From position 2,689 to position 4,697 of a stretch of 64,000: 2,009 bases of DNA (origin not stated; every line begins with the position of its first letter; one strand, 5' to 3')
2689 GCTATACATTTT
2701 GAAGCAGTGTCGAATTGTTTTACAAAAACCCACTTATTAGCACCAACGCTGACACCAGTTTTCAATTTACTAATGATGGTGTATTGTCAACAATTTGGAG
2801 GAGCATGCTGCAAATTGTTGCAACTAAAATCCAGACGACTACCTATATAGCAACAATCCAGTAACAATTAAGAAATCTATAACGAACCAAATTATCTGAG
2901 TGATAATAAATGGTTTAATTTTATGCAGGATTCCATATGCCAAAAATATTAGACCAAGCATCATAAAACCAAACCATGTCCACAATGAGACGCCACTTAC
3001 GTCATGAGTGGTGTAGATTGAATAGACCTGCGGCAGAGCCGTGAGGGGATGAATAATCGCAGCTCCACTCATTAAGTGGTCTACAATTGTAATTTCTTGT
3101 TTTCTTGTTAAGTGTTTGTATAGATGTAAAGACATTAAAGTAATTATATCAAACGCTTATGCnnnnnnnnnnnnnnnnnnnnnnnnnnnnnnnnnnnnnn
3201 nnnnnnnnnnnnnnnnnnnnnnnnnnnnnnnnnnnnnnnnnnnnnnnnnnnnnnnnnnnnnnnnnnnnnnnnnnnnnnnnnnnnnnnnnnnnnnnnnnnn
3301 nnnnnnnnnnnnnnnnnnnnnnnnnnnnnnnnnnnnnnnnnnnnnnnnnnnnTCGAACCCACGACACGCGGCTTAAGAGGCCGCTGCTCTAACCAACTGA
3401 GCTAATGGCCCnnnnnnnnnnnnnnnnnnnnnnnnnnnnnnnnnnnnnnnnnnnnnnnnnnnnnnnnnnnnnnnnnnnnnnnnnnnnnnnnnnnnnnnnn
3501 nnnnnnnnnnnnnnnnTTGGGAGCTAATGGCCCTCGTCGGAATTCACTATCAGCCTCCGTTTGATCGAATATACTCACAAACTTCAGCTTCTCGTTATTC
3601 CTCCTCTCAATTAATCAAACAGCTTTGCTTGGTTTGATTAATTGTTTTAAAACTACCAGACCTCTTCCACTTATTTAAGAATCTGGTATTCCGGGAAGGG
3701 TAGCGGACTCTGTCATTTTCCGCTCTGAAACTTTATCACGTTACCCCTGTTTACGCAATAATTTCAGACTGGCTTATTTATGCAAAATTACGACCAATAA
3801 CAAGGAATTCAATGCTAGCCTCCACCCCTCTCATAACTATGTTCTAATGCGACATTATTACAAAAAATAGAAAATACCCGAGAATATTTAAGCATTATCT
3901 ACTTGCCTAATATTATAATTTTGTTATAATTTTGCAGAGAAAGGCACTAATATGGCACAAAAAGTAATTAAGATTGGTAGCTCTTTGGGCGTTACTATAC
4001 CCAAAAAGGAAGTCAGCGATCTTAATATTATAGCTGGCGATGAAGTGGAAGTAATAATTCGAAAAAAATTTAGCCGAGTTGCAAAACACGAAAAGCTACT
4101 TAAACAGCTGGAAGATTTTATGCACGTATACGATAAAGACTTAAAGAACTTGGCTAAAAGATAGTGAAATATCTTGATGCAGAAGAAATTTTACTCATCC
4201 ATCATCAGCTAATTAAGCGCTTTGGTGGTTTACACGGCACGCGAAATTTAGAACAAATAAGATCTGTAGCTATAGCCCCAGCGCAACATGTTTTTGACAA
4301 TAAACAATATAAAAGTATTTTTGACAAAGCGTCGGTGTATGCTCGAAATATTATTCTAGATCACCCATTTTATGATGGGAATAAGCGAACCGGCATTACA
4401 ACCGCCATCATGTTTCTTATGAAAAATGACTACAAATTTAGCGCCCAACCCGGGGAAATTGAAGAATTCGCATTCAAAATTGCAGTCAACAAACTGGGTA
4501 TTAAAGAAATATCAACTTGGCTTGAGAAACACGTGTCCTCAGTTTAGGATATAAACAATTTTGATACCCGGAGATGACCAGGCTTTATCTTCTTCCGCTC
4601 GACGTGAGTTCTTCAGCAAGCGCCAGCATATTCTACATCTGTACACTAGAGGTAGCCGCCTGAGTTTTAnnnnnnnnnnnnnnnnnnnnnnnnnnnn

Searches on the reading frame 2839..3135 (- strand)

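Call 3: search_protein_families(library=pfam, proteins=[window:2839-3135:-], max_evalue=0.01)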
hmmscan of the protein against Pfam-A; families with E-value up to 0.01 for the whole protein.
window:2839-3135:- (98 aa): 1 family
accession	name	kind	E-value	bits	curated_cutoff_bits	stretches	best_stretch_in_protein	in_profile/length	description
PF04193.19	PQ-loop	-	3.3e-05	24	22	1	34-72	18-56/61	PQ loop repeat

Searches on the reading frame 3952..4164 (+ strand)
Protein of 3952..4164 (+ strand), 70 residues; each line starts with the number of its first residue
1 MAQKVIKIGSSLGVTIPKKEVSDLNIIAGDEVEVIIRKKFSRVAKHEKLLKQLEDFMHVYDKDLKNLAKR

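Call 3: search_protein_families(library=pfam, proteins=[window:3952-4164:+], max_evalue=0.01)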
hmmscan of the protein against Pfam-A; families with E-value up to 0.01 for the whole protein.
window:3952-4164:+ (70 aa): 1 family
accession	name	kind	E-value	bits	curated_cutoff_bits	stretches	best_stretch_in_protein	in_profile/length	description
PF04014.23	MazE_antitoxin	-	9.5e-06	25.9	24.7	1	6-36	2-32/48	Antidote-toxin recognition MazE, bacterial antitoxin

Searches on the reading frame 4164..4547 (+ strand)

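Call 3: search_protein_families(library=pfam, proteins=[window:4164-4547:+], max_evalue=0.01)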
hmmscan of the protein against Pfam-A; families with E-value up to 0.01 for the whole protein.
window:4164-4547:+ (127 aa): 1 family
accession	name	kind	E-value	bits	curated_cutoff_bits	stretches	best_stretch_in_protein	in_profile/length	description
PF02661.23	Fic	-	6.9e-15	56.1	24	1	3-85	1-93/93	Fic/DOC family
